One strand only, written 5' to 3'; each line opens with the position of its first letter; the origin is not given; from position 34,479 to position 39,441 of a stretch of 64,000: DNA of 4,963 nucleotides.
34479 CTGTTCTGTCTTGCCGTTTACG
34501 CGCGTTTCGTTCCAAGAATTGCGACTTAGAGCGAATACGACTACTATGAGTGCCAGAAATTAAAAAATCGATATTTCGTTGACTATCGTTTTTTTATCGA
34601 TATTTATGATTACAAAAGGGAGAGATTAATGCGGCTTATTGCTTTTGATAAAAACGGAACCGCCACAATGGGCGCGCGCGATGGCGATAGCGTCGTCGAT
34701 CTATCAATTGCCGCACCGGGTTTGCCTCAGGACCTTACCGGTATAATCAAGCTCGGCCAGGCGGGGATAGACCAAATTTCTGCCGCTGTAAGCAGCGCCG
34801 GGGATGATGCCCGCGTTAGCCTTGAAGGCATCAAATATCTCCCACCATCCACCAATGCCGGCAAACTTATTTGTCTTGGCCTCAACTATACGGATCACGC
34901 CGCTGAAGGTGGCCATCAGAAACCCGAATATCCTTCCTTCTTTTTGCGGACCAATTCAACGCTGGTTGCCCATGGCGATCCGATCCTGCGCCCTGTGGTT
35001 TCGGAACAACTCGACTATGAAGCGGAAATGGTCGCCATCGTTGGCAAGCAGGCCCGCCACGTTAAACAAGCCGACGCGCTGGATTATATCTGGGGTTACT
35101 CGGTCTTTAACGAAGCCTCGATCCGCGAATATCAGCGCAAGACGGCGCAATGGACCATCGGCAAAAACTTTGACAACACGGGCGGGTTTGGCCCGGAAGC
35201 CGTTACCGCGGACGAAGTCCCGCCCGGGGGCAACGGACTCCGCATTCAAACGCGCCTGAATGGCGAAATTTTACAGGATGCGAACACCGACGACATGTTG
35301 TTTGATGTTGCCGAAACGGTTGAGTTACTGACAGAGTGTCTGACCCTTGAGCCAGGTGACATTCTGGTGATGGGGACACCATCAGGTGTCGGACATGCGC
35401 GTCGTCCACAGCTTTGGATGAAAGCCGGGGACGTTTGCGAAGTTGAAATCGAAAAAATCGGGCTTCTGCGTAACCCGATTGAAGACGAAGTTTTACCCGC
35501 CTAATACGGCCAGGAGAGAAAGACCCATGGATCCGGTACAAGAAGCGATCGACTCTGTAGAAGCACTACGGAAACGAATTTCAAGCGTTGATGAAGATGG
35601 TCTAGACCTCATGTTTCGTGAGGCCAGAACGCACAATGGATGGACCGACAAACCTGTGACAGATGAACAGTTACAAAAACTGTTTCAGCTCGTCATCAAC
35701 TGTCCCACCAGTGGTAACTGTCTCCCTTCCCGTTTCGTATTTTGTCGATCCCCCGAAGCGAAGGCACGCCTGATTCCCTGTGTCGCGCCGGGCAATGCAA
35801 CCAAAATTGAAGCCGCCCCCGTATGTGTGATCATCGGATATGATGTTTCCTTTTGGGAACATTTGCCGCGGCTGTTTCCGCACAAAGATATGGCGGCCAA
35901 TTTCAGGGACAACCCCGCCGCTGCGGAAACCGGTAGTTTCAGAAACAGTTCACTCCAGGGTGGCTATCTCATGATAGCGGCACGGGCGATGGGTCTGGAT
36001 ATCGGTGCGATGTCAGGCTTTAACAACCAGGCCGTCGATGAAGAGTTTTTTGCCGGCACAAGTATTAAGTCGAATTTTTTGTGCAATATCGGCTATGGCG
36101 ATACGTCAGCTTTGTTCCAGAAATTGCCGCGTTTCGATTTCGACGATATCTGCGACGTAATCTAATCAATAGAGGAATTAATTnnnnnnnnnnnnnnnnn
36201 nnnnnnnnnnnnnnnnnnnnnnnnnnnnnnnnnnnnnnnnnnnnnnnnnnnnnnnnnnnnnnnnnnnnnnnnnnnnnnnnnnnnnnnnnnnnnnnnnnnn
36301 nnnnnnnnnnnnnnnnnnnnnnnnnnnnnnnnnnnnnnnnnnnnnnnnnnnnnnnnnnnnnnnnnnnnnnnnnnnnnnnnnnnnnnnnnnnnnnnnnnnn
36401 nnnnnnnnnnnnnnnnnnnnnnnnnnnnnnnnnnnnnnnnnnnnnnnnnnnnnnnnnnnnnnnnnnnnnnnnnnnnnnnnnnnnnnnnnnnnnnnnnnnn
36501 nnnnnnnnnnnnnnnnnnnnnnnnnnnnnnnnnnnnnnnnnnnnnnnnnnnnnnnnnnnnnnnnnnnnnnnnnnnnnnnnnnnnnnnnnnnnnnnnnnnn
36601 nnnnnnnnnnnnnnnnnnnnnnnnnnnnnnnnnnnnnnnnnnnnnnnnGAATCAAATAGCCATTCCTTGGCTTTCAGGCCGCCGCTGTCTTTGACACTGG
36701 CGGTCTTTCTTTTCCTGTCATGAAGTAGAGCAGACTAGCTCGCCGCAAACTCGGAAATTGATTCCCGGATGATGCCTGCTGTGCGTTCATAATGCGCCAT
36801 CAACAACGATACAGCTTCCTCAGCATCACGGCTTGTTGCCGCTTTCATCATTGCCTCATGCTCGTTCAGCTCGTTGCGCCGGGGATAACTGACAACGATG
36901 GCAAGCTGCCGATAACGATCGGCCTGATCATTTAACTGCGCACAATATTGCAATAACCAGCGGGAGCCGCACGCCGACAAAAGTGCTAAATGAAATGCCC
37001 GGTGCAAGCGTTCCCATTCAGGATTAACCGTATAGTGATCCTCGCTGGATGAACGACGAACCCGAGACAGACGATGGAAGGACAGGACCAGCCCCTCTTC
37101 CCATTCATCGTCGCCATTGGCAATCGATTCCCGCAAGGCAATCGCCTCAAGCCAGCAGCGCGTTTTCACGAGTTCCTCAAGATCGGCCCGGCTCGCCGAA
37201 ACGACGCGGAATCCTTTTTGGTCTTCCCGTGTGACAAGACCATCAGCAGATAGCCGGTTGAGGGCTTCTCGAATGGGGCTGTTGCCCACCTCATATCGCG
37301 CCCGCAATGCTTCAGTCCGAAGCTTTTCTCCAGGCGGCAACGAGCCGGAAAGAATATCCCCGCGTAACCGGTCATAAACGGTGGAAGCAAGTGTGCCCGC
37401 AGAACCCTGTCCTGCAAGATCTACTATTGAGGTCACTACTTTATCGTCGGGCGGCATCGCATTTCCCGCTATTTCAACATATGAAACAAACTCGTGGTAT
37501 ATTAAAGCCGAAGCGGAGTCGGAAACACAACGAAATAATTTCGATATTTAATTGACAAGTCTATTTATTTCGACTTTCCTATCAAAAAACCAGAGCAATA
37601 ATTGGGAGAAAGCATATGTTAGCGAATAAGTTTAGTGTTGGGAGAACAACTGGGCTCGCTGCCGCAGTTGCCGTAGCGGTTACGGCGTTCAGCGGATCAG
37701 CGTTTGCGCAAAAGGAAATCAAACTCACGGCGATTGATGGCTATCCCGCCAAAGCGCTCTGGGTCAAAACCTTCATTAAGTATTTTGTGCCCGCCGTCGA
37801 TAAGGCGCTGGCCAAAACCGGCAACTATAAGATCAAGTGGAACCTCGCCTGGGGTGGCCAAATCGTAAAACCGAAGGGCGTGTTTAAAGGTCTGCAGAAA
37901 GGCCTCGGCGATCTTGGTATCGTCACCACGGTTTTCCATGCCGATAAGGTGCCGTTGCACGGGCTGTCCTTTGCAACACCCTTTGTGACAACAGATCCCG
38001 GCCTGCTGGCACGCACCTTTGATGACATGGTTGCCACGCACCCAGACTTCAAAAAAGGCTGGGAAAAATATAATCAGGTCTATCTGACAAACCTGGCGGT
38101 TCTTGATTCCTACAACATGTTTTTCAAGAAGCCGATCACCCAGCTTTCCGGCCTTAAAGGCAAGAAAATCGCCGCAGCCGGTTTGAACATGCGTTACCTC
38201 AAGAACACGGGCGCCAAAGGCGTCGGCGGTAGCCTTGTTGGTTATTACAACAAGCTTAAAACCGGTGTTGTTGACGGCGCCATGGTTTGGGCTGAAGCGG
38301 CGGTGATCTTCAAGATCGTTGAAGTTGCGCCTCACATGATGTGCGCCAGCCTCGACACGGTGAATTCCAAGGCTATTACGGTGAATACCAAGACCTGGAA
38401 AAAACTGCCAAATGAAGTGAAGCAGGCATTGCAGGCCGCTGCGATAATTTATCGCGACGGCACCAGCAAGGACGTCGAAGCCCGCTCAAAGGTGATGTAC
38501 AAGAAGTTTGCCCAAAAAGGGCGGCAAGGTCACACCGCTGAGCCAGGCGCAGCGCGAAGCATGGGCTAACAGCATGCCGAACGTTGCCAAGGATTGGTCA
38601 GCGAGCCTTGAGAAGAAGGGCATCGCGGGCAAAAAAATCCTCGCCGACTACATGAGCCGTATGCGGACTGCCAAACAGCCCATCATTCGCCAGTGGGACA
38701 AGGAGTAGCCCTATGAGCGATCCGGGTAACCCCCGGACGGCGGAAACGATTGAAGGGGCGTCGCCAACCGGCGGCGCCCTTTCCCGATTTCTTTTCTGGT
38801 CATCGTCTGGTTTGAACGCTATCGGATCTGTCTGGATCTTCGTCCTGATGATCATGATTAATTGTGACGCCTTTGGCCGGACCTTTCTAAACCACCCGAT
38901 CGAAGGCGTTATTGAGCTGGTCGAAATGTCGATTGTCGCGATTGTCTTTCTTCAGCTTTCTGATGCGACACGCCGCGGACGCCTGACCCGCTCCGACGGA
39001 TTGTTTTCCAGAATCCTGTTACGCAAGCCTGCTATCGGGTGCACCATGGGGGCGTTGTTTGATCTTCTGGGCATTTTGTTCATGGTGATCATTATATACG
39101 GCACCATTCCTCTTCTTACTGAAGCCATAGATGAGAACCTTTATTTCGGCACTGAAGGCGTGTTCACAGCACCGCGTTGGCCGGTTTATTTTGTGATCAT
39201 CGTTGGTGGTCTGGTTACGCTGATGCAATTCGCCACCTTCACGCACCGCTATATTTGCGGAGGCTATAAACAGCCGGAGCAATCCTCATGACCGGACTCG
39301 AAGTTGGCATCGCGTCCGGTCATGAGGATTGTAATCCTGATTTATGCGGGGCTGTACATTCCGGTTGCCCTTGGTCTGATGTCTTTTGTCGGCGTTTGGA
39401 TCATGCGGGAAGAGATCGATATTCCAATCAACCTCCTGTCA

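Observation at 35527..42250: Decayed malonate-type module: RutE-like reductase, GntR plus TRAP transporter with a frameshifted binding protein, and a malonyl-CoA decarboxylase deletion remnant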

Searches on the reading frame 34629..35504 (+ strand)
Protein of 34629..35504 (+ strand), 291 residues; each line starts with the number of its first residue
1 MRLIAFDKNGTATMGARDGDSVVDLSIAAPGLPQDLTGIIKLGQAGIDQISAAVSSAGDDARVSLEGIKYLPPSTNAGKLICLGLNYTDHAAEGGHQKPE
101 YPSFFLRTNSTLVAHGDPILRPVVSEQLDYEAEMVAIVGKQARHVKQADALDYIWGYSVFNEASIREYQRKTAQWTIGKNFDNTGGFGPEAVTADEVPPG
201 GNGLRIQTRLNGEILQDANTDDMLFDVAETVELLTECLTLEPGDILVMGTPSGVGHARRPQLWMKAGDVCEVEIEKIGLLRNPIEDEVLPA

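Call 7: search_protein_families(library=pfam, proteins=[window:34629-35504:+], max_evalue=0.01)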
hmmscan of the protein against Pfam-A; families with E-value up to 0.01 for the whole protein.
window:34629-35504:+ (291 aa): 1 family
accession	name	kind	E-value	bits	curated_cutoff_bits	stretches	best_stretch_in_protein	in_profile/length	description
PF01557.24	FAA_hydrolase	-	1.4e-67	227.9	23.9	1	79-284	1-213/214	Fumarylacetoacetate (FAA) hydrolase C-terminal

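Call 21: find_encoding_contigs(protein=window:34629-35504:+, flank=10000, max_places=10)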
Protein window:34629-35504:+ (291 aa): no gene with exactly this product is on record in the collection.

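Call 24: search_protein_families(library=ncbifam, proteins=[window:34629-35504:+], max_evalue=0.00001)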
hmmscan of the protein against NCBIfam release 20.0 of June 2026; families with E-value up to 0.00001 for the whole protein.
window:34629-35504:+ (291 aa): 6 families
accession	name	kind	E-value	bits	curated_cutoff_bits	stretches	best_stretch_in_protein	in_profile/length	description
TIGR02303.1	HpaG-C-term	equivalog_domain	5.7e-55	186.4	276.4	1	61-287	27-245/245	4-hydroxyphenylacetate degradation bifunctional isomerase/decarboxylase, C-terminal subunit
NF053535.1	DhyDRhmHlse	equivalog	2.4e-52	178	500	1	2-281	2-275/284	2,4-didehydro-3-deoxy-L-rhamnonate hydrolase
NF009399.0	PRK12764.1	equivalog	8.9e-38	130.5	444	1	75-276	19-211/501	fumarylacetoacetate hydrolase family protein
NF011750.0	PRK15203.1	equivalog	4.8e-37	127.8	811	1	74-284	219-422/429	4-hydroxyphenylacetate degradation bifunctional isomerase/decarboxylase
TIGR02305.1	HpaG-N-term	equivalog_domain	2.1e-25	89.5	228.65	1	97-284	28-205/205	4-hydroxyphenylacetate degradation bifunctional isomerase/decarboxylase, N-terminal subunit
NF007967.0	PRK10691.1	equivalog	1.2e-22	80.4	201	1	78-274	17-209/219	fumarylacetoacetate hydrolase family protein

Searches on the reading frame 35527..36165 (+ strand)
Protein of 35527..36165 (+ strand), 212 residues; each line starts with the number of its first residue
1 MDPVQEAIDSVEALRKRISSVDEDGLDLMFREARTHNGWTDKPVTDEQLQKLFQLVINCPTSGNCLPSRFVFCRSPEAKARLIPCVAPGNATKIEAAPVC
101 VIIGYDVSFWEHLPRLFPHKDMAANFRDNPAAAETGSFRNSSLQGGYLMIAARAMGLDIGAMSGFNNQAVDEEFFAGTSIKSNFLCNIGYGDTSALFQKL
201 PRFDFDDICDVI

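Call 7: search_protein_families(library=pfam, proteins=[window:35527-36165:+], max_evalue=0.01)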
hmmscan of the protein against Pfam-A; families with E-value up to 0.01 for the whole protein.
window:35527-36165:+ (212 aa): 1 family
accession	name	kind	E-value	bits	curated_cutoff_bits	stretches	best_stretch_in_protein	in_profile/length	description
PF00881.29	Nitroreductase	-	3.1e-13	50.7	23.5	1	34-174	5-152/167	Nitroreductase family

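Call 24: search_protein_families(library=ncbifam, proteins=[window:35527-36165:+], max_evalue=0.00001)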
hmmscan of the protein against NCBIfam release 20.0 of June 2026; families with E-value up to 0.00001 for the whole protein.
window:35527-36165:+ (212 aa): 3 families
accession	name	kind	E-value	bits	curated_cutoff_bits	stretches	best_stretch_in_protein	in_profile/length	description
NF003768.0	PRK05365.1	equivalog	9.2e-82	273.4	152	1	17-211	5-199/200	malonic semialdehyde reductase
NF008275.0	PRK11053.1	equivalog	1.8e-09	37.4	227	0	41-134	19-116/217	oxygen-insensitive NAD(P)H nitroreductase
TIGR02476.1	BluB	equivalog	3.4e-06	26.6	150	0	31-89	14-72/205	5,6-dimethylbenzimidazole synthase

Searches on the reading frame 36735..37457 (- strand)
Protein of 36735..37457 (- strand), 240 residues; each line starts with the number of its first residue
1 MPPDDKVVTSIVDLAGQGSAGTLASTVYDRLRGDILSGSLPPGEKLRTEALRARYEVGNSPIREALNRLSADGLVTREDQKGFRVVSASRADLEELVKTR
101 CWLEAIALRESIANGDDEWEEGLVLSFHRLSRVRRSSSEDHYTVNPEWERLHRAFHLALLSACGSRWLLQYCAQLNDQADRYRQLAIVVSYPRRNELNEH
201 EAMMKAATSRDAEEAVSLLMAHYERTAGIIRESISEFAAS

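Call 7: search_protein_families(library=pfam, proteins=[window:36735-37457:-], max_evalue=0.01)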
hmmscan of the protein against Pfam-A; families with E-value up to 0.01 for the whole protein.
window:36735-37457:- (240 aa): 3 families
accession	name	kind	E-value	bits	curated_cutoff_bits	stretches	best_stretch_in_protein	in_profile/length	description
PF00392.27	GntR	-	4.4e-22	78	27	1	24-85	2-64/64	Bacterial regulatory proteins, gntR family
PF07729.17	FCD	-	3.4e-19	69.9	24.3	1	95-224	1-124/125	FCD domain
PF12693.12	GspL_C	-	0.0016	18.7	29.6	0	147-210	6-70/158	GspL periplasmic domain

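Call 24: search_protein_families(library=ncbifam, proteins=[window:36735-37457:-], max_evalue=0.00001)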
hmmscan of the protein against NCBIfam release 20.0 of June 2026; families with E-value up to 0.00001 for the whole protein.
window:36735-37457:- (240 aa): 10 families
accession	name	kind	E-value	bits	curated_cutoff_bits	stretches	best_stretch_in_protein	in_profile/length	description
NF008576.0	PRK11534.1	equivalog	4.9e-46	157.2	218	1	24-234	9-221/225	DNA-binding transcriptional regulator CsiR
TIGR03338.1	phnR_burk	equivalog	1.6e-21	76.9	271.5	1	22-225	11-208/212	phosphonate utilization associated transcriptional regulator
NF003011.0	PRK03837.1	subfamily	6.2e-12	45.6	260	1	23-84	14-76/241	transcriptional regulator NanR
NF007001.0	PRK09464.1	equivalog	3.8e-07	30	330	1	23-85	11-74/254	pyruvate dehydrogenase complex transcriptional repressor PdhR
NF008504.0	PRK11414.1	equivalog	6.6e-07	29.3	225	1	23-114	12-103/221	GntR family transcriptional regulator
TIGR03337.1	phnR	equivalog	1.1e-06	28.5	296.75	1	27-85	6-65/231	phosphonate utilization transcriptional regulator PhnR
NF052282.1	PLP_TF_PdxR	equivalog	1.4e-06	27.7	320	1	23-92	2-72/448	MocR-like pyridoxine biosynthesis transcription factor PdxR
TIGR02018.2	his_ut_repres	equivalog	5.3e-06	26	220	0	26-89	3-67/226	histidine utilization transcriptional repressor HutC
TIGR02325.1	C_P_lyase_phnF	equivalog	5.9e-06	26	156.8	1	22-94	8-80/238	phosphonate metabolism transcriptional regulator PhnF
NF007741.0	PRK10421.1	equivalog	6.6e-06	25.7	311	0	23-77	8-63/262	transcriptional regulator LldR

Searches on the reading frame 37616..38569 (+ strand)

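Call 7: search_protein_families(library=pfam, proteins=[window:37616-38569:+], max_evalue=0.01)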
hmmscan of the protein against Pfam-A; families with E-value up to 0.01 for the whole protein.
window:37616-38569:+ (317 aa): 1 family
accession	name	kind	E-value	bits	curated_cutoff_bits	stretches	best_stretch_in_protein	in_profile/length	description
PF03480.18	DctP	-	7e-22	78.5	23.4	1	64-307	21-262/286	Bacterial extracellular solute-binding protein, family 7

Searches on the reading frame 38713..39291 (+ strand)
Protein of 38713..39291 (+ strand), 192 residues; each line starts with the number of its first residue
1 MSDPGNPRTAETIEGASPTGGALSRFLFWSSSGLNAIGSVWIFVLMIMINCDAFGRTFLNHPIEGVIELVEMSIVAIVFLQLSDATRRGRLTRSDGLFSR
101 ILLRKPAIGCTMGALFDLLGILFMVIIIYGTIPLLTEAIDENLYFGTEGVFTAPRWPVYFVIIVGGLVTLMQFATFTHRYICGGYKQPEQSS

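Call 7: search_protein_families(library=pfam, proteins=[window:38713-39291:+], max_evalue=0.01)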
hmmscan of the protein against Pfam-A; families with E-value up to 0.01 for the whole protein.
window:38713-39291:+ (192 aa): 1 family
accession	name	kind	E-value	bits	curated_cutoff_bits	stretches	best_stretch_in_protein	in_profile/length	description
PF04290.18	DctQ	-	1.4e-12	48.1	28.3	1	45-174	1-123/132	Tripartite ATP-independent periplasmic transporters, DctQ component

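Call 24: search_protein_families(library=ncbifam, proteins=[window:38713-39291:+], max_evalue=0.00001)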
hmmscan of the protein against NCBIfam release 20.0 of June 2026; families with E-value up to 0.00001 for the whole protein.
window:38713-39291:+ (192 aa): 0 families
